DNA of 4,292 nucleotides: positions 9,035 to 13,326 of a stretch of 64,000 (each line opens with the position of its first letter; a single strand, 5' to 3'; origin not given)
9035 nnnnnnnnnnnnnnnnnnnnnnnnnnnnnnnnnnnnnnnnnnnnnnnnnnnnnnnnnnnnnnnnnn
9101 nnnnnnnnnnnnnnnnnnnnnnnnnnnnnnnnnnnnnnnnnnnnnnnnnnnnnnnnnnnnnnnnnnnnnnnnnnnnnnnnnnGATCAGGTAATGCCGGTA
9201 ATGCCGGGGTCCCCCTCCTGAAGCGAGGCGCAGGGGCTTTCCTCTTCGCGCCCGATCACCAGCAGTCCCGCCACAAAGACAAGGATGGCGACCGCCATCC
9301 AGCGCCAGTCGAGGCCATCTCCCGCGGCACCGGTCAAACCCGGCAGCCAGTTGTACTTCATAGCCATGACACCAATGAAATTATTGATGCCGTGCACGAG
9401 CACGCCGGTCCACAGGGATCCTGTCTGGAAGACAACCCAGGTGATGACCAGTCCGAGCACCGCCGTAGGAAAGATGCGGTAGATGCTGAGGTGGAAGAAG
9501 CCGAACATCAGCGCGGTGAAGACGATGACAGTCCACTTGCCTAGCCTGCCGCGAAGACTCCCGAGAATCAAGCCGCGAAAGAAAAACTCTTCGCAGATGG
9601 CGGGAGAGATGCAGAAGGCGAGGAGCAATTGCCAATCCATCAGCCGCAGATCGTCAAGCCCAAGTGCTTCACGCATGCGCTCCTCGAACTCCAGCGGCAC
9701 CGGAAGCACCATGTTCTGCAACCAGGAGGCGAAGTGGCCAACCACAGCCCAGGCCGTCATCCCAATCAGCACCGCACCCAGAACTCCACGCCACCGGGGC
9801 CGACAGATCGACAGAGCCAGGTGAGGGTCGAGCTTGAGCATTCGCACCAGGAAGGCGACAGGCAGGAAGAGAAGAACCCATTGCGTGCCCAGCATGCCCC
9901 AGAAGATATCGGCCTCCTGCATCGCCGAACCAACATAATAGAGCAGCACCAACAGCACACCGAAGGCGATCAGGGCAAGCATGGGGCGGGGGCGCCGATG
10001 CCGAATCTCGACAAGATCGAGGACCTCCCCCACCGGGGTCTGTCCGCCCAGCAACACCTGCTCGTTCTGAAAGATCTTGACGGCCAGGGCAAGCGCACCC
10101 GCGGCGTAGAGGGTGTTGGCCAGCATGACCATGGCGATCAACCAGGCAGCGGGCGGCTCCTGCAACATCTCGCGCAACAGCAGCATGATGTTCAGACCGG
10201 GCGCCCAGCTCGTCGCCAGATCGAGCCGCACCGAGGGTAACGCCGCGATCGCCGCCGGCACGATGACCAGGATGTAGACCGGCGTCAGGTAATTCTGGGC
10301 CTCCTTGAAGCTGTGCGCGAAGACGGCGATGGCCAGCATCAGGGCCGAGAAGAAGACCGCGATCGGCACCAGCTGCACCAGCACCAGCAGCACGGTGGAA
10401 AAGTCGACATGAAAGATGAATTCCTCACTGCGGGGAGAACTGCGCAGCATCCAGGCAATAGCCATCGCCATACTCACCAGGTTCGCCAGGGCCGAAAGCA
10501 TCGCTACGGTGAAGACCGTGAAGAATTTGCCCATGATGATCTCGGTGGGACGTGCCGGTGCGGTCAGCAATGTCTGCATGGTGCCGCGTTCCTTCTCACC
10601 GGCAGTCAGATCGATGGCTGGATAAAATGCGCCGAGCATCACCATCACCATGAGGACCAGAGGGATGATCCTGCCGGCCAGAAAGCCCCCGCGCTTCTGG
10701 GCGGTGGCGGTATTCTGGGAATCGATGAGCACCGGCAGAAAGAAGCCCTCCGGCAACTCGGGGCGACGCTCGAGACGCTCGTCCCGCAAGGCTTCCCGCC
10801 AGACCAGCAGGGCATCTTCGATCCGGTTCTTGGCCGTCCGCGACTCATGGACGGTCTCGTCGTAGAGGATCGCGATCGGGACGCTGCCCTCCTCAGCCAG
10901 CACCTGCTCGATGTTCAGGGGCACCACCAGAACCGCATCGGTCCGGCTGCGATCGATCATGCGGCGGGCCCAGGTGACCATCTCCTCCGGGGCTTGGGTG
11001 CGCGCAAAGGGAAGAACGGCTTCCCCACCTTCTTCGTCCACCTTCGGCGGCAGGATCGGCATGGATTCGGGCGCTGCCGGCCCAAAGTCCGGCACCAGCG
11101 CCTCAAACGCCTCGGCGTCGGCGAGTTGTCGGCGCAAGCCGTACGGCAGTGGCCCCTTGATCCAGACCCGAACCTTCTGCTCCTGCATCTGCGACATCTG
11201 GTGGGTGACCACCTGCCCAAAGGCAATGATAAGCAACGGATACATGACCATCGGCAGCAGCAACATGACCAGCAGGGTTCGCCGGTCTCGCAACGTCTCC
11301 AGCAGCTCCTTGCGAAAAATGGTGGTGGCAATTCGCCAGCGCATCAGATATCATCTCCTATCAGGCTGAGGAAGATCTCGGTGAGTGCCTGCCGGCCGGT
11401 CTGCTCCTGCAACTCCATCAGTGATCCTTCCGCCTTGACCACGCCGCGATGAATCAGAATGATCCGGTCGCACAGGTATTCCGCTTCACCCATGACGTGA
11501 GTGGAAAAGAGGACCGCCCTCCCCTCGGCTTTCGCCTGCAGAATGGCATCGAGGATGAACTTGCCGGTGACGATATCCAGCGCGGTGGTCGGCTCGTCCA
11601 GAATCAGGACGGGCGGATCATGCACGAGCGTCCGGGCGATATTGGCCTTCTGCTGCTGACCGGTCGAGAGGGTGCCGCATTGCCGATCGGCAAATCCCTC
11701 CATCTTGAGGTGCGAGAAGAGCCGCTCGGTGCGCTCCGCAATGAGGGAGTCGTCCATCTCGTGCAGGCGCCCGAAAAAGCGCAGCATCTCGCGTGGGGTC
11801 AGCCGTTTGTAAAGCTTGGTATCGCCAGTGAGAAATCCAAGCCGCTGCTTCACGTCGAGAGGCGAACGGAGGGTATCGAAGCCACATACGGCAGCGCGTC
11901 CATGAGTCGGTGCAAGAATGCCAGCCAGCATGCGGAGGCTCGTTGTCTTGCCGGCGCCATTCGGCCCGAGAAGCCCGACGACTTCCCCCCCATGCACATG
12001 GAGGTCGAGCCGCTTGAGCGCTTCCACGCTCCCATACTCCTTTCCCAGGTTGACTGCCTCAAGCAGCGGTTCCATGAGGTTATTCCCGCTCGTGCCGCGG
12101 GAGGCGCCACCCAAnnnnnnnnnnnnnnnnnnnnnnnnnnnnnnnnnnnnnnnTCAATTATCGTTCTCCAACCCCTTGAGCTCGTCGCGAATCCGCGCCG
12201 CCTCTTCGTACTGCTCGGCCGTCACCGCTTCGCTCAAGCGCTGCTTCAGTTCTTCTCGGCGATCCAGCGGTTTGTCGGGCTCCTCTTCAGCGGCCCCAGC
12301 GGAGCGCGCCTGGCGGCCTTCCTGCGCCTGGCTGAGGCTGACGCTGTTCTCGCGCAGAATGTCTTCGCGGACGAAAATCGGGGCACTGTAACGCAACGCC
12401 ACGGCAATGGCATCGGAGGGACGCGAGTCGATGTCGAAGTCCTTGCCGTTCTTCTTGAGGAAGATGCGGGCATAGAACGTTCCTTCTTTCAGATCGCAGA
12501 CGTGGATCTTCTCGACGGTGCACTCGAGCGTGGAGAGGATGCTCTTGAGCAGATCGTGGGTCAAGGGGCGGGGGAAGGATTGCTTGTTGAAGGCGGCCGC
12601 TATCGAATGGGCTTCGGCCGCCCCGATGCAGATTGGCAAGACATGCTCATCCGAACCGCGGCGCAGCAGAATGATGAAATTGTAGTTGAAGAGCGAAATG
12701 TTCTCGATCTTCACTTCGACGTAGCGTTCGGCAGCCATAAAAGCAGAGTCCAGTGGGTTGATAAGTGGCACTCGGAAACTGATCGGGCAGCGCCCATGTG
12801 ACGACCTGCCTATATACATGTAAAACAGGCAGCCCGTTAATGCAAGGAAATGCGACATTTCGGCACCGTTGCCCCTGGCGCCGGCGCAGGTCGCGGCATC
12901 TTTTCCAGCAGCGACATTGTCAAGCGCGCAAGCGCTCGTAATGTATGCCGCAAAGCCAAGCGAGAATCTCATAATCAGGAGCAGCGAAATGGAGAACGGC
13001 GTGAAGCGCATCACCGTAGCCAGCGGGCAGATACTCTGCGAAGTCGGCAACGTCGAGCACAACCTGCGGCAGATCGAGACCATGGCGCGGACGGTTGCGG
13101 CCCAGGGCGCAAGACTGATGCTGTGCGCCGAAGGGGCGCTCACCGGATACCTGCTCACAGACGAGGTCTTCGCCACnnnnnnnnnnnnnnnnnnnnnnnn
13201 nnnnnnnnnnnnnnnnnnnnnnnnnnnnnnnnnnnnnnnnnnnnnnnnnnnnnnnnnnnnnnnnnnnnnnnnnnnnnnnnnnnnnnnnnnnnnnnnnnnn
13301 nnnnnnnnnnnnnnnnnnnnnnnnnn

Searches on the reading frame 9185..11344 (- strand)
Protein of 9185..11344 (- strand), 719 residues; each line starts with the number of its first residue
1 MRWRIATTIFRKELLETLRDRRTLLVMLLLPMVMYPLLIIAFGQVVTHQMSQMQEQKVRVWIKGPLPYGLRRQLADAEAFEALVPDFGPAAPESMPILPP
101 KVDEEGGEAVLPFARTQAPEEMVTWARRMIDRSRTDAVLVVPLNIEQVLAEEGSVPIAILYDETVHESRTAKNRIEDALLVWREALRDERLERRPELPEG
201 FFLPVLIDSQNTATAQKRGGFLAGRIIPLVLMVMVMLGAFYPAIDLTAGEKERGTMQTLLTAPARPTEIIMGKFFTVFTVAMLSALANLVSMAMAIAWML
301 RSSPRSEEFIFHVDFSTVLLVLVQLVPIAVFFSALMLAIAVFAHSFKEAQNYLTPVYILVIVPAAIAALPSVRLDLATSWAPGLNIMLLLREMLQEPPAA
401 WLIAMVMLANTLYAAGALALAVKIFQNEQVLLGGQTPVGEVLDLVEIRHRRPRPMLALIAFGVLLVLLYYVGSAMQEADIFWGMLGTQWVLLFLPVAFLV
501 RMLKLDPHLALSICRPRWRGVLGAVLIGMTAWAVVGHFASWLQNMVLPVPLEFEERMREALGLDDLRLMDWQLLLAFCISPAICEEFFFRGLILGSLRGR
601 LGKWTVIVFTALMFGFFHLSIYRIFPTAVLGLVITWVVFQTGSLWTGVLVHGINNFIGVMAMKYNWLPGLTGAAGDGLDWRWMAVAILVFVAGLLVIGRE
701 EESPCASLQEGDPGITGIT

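Call 10: search_protein_families(library=pfam, proteins=[window:9185-11344:-], max_evalue=0.001)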
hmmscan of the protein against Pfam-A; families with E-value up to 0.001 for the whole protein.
window:9185-11344:- (719 aa): 5 families
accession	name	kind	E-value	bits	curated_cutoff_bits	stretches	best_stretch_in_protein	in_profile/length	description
PF02517.21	Rce1-like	-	3.7e-20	72.4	22.4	1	571-657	5-93/93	Type II CAAX prenyl endopeptidase Rce1-like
PF12679.13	ABC2_membrane_2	-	3.6e-19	69.6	27.2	1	8-426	2-279/283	ABC-2 family transporter protein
PF12698.13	ABC2_membrane_3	-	2.5e-16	60.2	31.6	1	22-421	2-345/347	ABC-2 family transporter protein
PF12730.13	ABC2_membrane_4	-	6.1e-07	30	27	1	229-361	56-174/179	ABC-2 family transporter protein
PF01061.29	ABC2_membrane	-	5.1e-06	26.6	26.9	1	218-360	51-173/211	ABC-2 type transporter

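Call 93: search_protein_families(library=padloc, proteins=[window:9185-11344:-], max_evalue=0.001)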
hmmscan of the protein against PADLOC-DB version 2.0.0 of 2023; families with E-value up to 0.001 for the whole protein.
window:9185-11344:- (719 aa): 0 families

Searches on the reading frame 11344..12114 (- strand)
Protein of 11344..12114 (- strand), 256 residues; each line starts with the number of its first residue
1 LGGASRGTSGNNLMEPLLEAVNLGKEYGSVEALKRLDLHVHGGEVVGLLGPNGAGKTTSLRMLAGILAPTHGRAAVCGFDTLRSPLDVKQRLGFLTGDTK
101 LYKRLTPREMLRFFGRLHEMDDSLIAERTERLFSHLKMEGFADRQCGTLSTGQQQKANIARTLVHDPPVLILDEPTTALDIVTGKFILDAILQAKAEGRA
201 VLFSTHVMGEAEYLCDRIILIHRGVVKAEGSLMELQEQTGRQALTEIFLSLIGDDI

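Call 10: search_protein_families(library=pfam, proteins=[window:11344-12114:-], max_evalue=0.001)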
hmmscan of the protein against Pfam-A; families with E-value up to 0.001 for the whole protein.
window:11344-12114:- (256 aa): 3 families
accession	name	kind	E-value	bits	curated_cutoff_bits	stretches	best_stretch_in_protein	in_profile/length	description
PF00005.33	ABC_tran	-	2.4e-29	103.1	25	1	33-177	1-137/137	ABC transporter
PF13304.12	AAA_21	-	1.8e-07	32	27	1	132-206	221-298/304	AAA domain, putative AbiEii toxin, Type IV TA system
PF00448.28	SRP54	-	0.00095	19.3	22.7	0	45-83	3-41/196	SRP54-type protein, GTPase domain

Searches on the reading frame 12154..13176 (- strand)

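Call 10: search_protein_families(library=pfam, proteins=[window:12154-13176:-], max_evalue=0.001)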
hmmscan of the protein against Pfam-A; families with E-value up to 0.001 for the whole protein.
window:12154-13176:- (340 aa): 2 families
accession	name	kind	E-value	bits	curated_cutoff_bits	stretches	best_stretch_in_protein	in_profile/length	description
PF02577.19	BFN_dom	-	8.3e-39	132.3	27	1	169-280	1-110/112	Bifunctional nuclease domain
PF02151.25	UVR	-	9e-07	28.9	21.5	1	308-338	5-35/36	UvrB/uvrC motif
